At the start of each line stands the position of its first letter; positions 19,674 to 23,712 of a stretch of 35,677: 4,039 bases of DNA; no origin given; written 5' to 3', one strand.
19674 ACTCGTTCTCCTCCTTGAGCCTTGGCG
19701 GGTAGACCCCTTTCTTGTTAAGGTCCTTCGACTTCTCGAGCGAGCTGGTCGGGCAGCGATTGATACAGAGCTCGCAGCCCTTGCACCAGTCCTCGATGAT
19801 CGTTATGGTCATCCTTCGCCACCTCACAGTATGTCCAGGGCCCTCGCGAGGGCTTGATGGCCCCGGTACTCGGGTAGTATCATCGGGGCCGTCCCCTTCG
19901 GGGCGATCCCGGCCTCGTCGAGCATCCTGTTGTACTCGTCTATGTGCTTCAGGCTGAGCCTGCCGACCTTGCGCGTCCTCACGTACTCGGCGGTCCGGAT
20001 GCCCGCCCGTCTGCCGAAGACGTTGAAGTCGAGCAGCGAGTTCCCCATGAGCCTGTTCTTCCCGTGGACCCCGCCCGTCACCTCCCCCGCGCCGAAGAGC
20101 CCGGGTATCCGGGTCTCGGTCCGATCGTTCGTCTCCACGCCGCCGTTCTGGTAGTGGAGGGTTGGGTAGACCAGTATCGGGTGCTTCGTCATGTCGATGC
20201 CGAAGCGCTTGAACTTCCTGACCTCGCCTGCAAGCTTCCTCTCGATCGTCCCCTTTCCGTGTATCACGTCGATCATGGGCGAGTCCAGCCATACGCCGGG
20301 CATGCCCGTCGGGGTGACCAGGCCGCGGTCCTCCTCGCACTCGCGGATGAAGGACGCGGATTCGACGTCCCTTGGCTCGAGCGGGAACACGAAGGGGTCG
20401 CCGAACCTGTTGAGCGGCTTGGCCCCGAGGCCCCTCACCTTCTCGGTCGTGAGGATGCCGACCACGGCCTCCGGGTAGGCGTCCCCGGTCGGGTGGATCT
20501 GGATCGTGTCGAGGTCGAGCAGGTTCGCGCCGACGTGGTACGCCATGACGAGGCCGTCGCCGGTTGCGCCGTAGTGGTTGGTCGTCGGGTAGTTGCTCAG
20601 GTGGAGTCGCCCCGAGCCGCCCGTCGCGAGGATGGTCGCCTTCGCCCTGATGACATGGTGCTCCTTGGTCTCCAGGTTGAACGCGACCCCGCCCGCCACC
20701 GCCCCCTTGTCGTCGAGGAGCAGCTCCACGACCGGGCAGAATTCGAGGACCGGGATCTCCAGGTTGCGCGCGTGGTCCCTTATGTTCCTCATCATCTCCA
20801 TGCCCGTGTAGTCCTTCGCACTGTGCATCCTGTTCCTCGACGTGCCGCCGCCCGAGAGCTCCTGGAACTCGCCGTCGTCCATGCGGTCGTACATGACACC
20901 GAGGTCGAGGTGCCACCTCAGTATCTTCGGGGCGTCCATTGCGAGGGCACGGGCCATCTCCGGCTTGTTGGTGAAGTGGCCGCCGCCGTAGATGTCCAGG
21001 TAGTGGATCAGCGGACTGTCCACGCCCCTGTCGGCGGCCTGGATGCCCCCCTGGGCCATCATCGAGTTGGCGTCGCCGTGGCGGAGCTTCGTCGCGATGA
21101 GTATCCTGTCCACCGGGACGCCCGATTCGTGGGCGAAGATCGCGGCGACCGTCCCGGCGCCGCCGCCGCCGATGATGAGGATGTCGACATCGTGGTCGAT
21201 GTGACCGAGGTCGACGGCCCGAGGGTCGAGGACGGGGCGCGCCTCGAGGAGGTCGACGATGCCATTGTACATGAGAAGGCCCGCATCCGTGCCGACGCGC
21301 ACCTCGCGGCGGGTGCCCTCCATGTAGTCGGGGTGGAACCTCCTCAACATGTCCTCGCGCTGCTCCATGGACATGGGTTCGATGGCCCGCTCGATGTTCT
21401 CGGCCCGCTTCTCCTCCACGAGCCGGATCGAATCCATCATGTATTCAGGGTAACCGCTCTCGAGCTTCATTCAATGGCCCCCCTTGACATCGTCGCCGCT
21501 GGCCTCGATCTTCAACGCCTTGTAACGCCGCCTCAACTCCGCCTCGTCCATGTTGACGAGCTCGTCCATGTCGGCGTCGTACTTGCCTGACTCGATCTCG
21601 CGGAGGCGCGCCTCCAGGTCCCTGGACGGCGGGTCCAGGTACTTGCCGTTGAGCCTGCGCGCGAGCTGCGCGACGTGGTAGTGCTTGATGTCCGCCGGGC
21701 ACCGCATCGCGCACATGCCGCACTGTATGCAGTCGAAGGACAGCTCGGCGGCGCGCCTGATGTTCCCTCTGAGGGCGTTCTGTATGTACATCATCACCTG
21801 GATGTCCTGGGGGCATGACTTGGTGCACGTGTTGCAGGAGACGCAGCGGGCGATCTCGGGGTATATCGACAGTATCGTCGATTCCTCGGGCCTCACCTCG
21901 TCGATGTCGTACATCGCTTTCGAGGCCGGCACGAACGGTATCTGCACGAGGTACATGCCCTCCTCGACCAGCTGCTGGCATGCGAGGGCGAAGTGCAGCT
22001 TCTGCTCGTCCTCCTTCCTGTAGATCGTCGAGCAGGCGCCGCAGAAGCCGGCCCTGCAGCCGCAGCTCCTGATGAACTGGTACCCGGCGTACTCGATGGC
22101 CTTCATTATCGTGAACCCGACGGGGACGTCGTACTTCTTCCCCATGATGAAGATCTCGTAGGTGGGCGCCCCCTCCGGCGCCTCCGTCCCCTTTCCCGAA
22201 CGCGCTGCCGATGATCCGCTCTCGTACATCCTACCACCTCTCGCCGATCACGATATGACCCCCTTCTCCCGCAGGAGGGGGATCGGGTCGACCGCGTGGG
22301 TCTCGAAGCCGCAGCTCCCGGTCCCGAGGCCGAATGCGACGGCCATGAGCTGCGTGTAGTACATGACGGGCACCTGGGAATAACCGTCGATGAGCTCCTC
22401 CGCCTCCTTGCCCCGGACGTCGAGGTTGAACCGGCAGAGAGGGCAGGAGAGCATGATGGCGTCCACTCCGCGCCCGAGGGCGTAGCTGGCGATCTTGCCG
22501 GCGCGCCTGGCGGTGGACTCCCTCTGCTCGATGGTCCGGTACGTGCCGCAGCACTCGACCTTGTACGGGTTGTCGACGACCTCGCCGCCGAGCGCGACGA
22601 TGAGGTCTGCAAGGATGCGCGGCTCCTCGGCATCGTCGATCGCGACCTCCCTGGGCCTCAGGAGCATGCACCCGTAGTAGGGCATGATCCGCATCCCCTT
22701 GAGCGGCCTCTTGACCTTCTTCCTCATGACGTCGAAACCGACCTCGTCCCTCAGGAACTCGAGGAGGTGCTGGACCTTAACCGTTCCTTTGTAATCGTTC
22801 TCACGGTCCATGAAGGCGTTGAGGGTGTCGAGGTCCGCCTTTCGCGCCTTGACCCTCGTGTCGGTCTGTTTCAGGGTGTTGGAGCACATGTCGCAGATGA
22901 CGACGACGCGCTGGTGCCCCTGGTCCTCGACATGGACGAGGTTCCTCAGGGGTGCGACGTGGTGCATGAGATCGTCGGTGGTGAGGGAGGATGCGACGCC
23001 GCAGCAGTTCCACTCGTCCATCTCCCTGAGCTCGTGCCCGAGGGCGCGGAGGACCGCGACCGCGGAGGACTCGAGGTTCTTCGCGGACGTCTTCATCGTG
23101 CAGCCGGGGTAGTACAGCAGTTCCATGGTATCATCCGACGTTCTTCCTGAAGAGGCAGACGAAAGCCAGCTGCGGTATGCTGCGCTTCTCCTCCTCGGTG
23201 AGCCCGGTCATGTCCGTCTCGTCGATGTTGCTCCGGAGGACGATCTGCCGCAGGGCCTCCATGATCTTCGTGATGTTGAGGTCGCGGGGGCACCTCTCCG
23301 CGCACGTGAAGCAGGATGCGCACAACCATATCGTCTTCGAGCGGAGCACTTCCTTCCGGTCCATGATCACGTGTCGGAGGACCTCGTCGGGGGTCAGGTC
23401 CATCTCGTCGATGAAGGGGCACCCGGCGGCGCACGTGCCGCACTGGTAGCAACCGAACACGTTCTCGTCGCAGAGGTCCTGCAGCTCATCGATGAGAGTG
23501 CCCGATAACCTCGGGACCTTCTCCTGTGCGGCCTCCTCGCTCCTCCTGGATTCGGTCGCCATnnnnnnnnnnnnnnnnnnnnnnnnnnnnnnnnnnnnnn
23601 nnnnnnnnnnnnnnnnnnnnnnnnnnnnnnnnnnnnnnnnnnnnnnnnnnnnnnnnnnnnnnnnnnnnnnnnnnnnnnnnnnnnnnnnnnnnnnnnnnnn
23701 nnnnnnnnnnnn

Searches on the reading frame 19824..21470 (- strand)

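Call 26: search_protein_families(library=pfam, proteins=[window:19824-21470:-], max_evalue=0.001)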
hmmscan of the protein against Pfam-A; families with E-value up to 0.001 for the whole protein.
window:19824-21470:- (548 aa): 3 families
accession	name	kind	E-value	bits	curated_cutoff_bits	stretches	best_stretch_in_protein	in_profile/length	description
PF00890.30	FAD_binding_2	-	5.2e-63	214.1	20.4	1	96-479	1-414/414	FAD binding domain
PF03486.20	HI0933_like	-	9.5e-07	28.9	50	0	262-464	141-219/244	HI0933-like protein Rossmann domain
PF07992.20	Pyr_redox_2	-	1.2e-06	28.6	26.1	0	96-121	2-27/291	Pyridine nucleotide-disulphide oxidoreductase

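Call 27: search_protein_families(library=ncbifam, proteins=[window:19824-21470:-], max_evalue=0.001)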
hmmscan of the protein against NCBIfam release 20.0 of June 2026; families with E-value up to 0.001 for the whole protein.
window:19824-21470:- (548 aa): 42 families (the best 25 are shown)
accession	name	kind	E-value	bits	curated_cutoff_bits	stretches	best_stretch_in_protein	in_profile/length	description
NF004900.0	PRK06263.1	equivalog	6.2e-91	305.6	718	1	94-514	7-421/546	fumarate reductase (CoM/CoB) subunit TfrA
NF005866.0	PRK07803.1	equivalog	1e-78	265.1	819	2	92-363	6-286/631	fumarate reductase/succinate dehydrogenase flavoprotein subunit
TIGR01812.1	sdhA_frdA_Gneg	subfamily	8e-77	259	567.3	1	96-506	1-413/568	succinate dehydrogenase or fumarate reductase, flavoprotein subunit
TIGR00551.1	nadB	equivalog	3.3e-69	233.8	452.75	1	94-493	2-385/489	L-aspartate oxidase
NF005867.0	PRK07804.1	equivalog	8.4e-67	225.6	639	1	93-502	17-422/548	L-aspartate oxidase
NF004724.0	PRK06069.1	subfamily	5.4e-63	213.1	826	1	95-508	6-425/577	succinate dehydrogenase/fumarate reductase flavoprotein subunit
NF005636.0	PRK07395.1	subfamily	2.3e-62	211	723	1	90-489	8-398/560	L-aspartate oxidase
NF004613.0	PRK05945.1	equivalog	7.2e-62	209.8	824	1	94-507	3-423/575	succinate dehydrogenase/fumarate reductase flavoprotein subunit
TIGR01816.1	sdhA_forward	equivalog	2.3e-59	201.1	727.35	1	93-517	1-436/584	succinate dehydrogenase flavoprotein subunit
NF005978.0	PRK08071.1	equivalog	4.1e-58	197.1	621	1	96-496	5-387/514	L-aspartate oxidase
NF005701.0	PRK07512.1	equivalog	6e-58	196.5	528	1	95-504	10-404/516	L-aspartate oxidase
TIGR01813.1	flavo_cyto_c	subfamily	7.1e-57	193.1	285.45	2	96-381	1-293/444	flavocytochrome c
TIGR01176.1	fum_red_Fp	equivalog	1.1e-55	189.4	932.7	1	95-500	4-416/580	fumarate reductase (quinol) flavoprotein subunit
NF006686.0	PRK09231.1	equivalog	4.1e-55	187.4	854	1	94-501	5-419/598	fumarate reductase (quinol) flavoprotein subunit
NF004820.0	PRK06175.1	equivalog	6.1e-53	180.2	472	1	94-501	4-391/433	L-aspartate oxidase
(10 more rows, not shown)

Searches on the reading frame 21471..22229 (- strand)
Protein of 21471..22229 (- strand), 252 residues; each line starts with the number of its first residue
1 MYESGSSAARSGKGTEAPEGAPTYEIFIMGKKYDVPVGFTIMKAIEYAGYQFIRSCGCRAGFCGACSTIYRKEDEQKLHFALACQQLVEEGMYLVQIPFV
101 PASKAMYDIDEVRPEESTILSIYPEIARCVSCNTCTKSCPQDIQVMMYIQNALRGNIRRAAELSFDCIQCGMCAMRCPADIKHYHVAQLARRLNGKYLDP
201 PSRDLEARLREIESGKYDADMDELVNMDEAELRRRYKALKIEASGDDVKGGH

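Call 26: search_protein_families(library=pfam, proteins=[window:21471-22229:-], max_evalue=0.001)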
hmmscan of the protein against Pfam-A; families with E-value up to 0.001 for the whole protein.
window:21471-22229:- (252 aa): 10 families
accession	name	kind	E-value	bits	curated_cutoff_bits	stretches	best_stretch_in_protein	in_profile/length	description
PF13187.11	Fer4_9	-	3.3e-09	37.1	27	1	128-180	1-50/52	4Fe-4S dicluster domain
PF13237.11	Fer4_10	-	1.4e-08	35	25.5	1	127-178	7-53/53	4Fe-4S dicluster domain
PF13534.11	Fer4_17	-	1.4e-07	32.4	22.2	1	147-181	27-60/61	4Fe-4S dicluster domain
PF12838.12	Fer4_7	-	3e-07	31.2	27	1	128-181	1-52/52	4Fe-4S dicluster domain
PF13183.11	Fer4_8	-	8.4e-07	29.9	27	1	126-181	2-68/68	4Fe-4S dicluster domain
PF00037.32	Fer4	-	1.7e-05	24.8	21.1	0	166-180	7-21/24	4Fe-4S binding domain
PF14691.11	Fer4_20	-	5.7e-05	23.3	25.8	1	122-180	17-78/113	Dihydroprymidine dehydrogenase domain II, 4Fe-4S cluster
PF13510.11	Fer2_4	-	7.6e-05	23.1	22.8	1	26-93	6-76/82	2Fe-2S iron-sulfur cluster binding domain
PF13484.11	Fer4_16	-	0.00031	21.9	30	0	167-196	2-31/66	4Fe-4S double cluster binding domain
PF00111.32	Fer2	-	0.00045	20.5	21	1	30-88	5-76/77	2Fe-2S iron-sulfur cluster binding domain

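Call 27: search_protein_families(library=ncbifam, proteins=[window:21471-22229:-], max_evalue=0.001)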
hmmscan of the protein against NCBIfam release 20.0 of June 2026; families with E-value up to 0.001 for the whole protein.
window:21471-22229:- (252 aa): 31 families (the best 25 are shown)
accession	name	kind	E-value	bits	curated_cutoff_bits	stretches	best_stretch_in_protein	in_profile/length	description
TIGR01945.1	rnfC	subfamily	2.9e-10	39.3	245.95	1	127-190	363-427/435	RnfABCDGE type electron transport complex subunit C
TIGR00314.1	cdhA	equivalog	6.2e-10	37.5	781.3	1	122-188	394-460/784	CO dehydrogenase/acetyl-CoA synthase complex subunit alpha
NF040763.1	FeFe_hydrog_A6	exception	5e-08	31.8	765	1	115-180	133-203/571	NADH-dependent [FeFe] hydrogenase, group A6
NF003454.1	PRK05035.1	equivalog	8e-08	31.2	345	1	124-181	364-422/556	electron transport complex subunit RsxC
NF004898.0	PRK06259.1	equivalog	2e-07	30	385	0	108-154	167-213/488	fumarate reductase (CoM/CoB) subunit TfrB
NF007205.0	PRK09626.1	equivalog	4.3e-07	29.9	93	1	122-179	12-68/105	2-oxoglutarate-acceptor oxidoreductase subunit OorD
TIGR01971.1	NuoI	subfamily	5.7e-07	29.2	113.05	1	119-180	34-96/121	NADH-quinone oxidoreductase, chain I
NF042909.1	FMH_DH_FwdF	exception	8.1e-07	28.5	375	1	127-186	15-76/336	tungsten-dependent formylmethanofuran dehydrogenase subunit FwdF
NF041837.1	rnfC_Methano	equivalog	1.2e-06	27.7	650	1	100-190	335-419/438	Rnf electron transport complex subunit RnfC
TIGR02512.1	FeFe_hydrog_A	subfamily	3.6e-06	26.1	405.95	1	122-180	2-65/375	[FeFe] hydrogenase, group A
TIGR03048.1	PS_I_psaC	equivalog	1.9e-05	24.8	130.65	1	128-186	9-66/80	photosystem I iron-sulfur center protein PsaC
NF010590.0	PRK13984.1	equivalog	1.9e-05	23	946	1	124-162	187-225/611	putative oxidoreductase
NF004540.0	PRK05888.2-1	equivalog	3.3e-05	23.5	215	1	119-180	38-101/139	NADH-quinone oxidoreductase subunit NuoI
NF004536.0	PRK05888.1-1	equivalog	3.9e-05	23.1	212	1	127-179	58-111/180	NADH-quinone oxidoreductase subunit NuoI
TIGR03290.1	CoB_CoM_SS_C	equivalog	5.5e-05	23.2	160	1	127-194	2-75/144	CoB--CoM heterodisulfide reductase subunit C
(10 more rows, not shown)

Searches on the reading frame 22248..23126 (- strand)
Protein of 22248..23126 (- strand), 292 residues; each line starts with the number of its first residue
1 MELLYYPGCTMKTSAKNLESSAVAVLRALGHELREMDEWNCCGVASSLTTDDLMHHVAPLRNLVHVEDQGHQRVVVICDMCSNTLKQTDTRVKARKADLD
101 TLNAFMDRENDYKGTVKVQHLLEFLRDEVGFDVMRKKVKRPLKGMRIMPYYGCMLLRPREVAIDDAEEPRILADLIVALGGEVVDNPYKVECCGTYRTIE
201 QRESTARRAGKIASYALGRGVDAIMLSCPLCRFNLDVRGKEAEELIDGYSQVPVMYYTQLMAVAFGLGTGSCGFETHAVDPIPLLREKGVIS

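Call 6: search_protein_families(library=pfam, proteins=[window:22248-23126:-], max_evalue=0.01)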
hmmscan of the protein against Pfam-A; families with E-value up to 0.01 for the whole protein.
window:22248-23126:- (292 aa): 2 families
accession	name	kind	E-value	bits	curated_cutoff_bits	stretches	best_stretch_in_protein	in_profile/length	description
PF02754.22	CCG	-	2e-20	73.1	20.6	2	4-86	2-85/85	Cysteine-rich domain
PF10955.13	Fin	-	0.0017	19.1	23.7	1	61-89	38-66/76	Anti-sigma-F factor Fin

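Call 27: search_protein_families(library=ncbifam, proteins=[window:22248-23126:-], max_evalue=0.001)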
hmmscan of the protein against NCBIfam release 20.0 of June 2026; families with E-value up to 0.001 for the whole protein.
window:22248-23126:- (292 aa): 7 families
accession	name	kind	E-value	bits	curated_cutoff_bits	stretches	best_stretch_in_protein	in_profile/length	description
TIGR03288.1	CoB_CoM_SS_B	equivalog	7.5e-45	153.4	345.15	1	3-286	2-288/290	CoB--CoM heterodisulfide reductase subunit B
NF042965.1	MFR_anch_SdhE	equivalog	8.5e-43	146.9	500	1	1-280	1-277/282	8-methylmenaquinol:fumarate reductase membrane anchor subunit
NF041780.1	hetero_SS_HdrB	equivalog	2.9e-16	59.6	450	1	2-285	5-302/304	ferredoxin:CoB-CoM heterodisulfide reductase subunit HdrB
NF004898.0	PRK06259.1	equivalog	2.6e-11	42.8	385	1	3-261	264-484/488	fumarate reductase (CoM/CoB) subunit TfrB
NF045670.1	quin_L_LdhH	equivalog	7.1e-11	41.1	800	1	3-116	469-583/706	L-lactate dehydrogenase (quinone) large subunit LdhH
NF008369.0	PRK11168.1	equivalog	1.1e-07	31.1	278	1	3-89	169-256/401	anaerobic glycerol-3-phosphate dehydrogenase subunit C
NF045663.1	diclust_near_Sec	equivalog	2.7e-05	22.5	530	1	2-94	421-512/759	pyridine nucleotide-disulfide oxidoreductase/dicluster-binding protein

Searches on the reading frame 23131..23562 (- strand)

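Call 6: search_protein_families(library=pfam, proteins=[window:23131-23562:-], max_evalue=0.01)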
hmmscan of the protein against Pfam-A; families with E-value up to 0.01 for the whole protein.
window:23131-23562:- (143 aa): 6 families
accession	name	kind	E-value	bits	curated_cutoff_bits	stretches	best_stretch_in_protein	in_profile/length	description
PF13534.11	Fer4_17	-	4.4e-11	43.6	22.2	1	38-96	2-61/61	4Fe-4S dicluster domain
PF13183.11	Fer4_8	-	1.4e-10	42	27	1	37-94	4-67/68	4Fe-4S dicluster domain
PF13187.11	Fer4_9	-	8e-07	29.4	27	1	38-94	2-50/52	4Fe-4S dicluster domain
PF13237.11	Fer4_10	-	9e-06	26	25.5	1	37-92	8-53/53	4Fe-4S dicluster domain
PF12838.12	Fer4_7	-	0.00099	20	27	1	38-94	2-51/52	4Fe-4S dicluster domain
PF25160.1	LdpA_Fe-S-bd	-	0.0033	17.6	27.6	0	37-50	27-40/49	LdpA Fe-S cluster-binding domain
